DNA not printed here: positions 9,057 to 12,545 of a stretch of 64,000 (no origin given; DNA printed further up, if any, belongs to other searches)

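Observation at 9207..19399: Cluster of three paralogous large secreted proteins; candidate undescribed glycan-processing system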

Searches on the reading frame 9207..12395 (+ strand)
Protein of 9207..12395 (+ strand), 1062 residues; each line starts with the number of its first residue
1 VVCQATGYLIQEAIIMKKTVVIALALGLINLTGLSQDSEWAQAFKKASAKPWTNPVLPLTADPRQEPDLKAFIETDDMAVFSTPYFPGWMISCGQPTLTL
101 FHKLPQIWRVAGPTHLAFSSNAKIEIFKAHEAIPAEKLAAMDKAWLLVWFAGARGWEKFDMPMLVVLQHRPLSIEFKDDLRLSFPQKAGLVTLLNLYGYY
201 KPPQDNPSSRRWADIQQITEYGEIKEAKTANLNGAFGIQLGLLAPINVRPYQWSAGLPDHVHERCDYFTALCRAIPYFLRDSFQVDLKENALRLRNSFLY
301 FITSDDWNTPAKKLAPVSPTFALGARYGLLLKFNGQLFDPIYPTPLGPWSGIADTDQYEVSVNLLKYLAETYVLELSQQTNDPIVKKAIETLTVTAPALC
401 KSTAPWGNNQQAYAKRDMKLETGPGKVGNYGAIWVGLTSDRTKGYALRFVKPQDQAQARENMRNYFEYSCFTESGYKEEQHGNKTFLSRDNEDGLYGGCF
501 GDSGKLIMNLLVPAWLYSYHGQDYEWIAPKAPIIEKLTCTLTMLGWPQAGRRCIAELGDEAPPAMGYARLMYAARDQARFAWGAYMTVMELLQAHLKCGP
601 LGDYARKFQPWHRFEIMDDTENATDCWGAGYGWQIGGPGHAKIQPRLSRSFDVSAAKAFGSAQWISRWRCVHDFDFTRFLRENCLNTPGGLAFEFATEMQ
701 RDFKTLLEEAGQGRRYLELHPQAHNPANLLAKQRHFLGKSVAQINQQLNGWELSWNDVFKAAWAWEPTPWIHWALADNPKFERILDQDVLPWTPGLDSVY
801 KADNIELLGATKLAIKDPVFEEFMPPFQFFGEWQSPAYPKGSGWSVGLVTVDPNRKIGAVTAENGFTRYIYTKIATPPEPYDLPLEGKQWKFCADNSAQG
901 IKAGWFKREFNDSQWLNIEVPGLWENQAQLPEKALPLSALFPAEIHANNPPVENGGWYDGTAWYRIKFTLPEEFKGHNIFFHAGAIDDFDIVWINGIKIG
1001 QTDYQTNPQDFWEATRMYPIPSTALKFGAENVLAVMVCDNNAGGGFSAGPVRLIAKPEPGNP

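Call 3: search_protein_families(library=pfam, proteins=[window:9207-12395:+], max_evalue=0.1)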
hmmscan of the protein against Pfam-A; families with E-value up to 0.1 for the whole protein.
window:9207-12395:+ (1062 aa): 3 families
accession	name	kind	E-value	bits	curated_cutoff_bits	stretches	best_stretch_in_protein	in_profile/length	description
PF02837.24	Glyco_hydro_2_N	-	1.7e-08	35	28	1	885-1009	4-114/169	Glycosyl hydrolases family 2, sugar binding domain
PF13364.12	BetaGal_ABD2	-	5.8e-05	24.2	23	1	955-1038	31-107/112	Beta-galactosidase second all-beta domain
PF22666.2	Glyco_hydro_2_N2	-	0.022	15.2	27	1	957-1003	44-92/167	Glycosyl hydrolase 2 galactose-binding domain-like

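Call 7: search_solved_structures(query=window:9207-12395:+, max_evalue=1)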
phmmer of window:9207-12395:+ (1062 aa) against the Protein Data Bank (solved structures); distinct sequences matched with E-value up to 1: 26.
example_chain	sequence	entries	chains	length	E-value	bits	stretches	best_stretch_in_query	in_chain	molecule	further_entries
7kmm_A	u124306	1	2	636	1.7e-09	39.3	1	958-1050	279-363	Sialic acid-specific 9-O-acetylesterase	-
6s6z_A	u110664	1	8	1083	1.2e-06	29.8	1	884-1011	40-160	Beta-galactosidase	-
6sd0_A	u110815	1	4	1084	1.2e-06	29.8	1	884-1011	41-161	Beta-galactosidase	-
6hpd_A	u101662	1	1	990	3.8e-06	28.2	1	953-1046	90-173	Beta-galactosidase (GH2)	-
9ega_A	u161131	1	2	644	3.8e-06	28.2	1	958-1048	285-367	Sialate O-acetylesterase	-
9h4u_A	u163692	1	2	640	0.0002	22.5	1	958-1054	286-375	Carbohydrate esterase FI8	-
3bga_A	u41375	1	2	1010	0.00053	21.1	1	879-1005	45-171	Beta-galactosidase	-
9np9_A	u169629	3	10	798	0.0019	19.3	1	958-1010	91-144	Glycoside hydrolase family 2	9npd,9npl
9nfe_A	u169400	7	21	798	0.0019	19.3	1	958-1010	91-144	Glycoside hydrolase family 2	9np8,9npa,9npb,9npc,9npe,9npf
9npn_A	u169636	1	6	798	0.0019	19.3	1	958-1010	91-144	Glycoside hydrolase family 2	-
6qub_B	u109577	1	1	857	0.002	19.2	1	952-1037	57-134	Beta-galactosidase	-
6qub_A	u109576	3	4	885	0.002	19.2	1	952-1037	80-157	Beta-galactosidase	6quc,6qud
5dmy_A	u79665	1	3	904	0.0021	19.2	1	952-1037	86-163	Beta-galactosidase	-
4ypj_A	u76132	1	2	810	0.0022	19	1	916-1039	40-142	Beta galactosidase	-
7nit_A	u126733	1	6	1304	0.0031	18.6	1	952-1037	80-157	Beta-galactosidase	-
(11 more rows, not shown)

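Call 10: search_protein_families(library=ncbifam, proteins=[window:9207-12395:+], max_evalue=0.1)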
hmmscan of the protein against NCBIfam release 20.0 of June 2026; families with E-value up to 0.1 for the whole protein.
window:9207-12395:+ (1062 aa): 7 families
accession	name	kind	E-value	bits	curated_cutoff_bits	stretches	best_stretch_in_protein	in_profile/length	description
NF041100.1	betagal_LacZ_Ttogales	equivalog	1.5e-14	52.7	2000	1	883-1011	38-159/1090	beta-galactosidase LacZ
NF041462.1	GalA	equivalog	4.7e-08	31.6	900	1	894-1038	25-152/763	beta-galactosidase GalA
NF041463.1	GalB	equivalog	9.4e-08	30.3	900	1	896-1037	81-203/869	beta-galactosidase GalB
NF052611.1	beta_gal_Bga2A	equivalog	2.4e-07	29.1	999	1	880-1011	35-164/1007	beta-galactosidase, LacZ type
NF049890.1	Bet1-4galacdseBT4151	equivalog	4.1e-06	25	1500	1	957-1011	104-158/952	exo-beta-1,4-galactosidase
NF007538.0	PRK10150.1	equivalog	0.011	14.1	544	0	958-1001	63-106/607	beta-glucuronidase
NF007666.0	PRK10340.1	equivalog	0.011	13.6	1284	1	889-1002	47-151/1030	beta-galactosidase subunit alpha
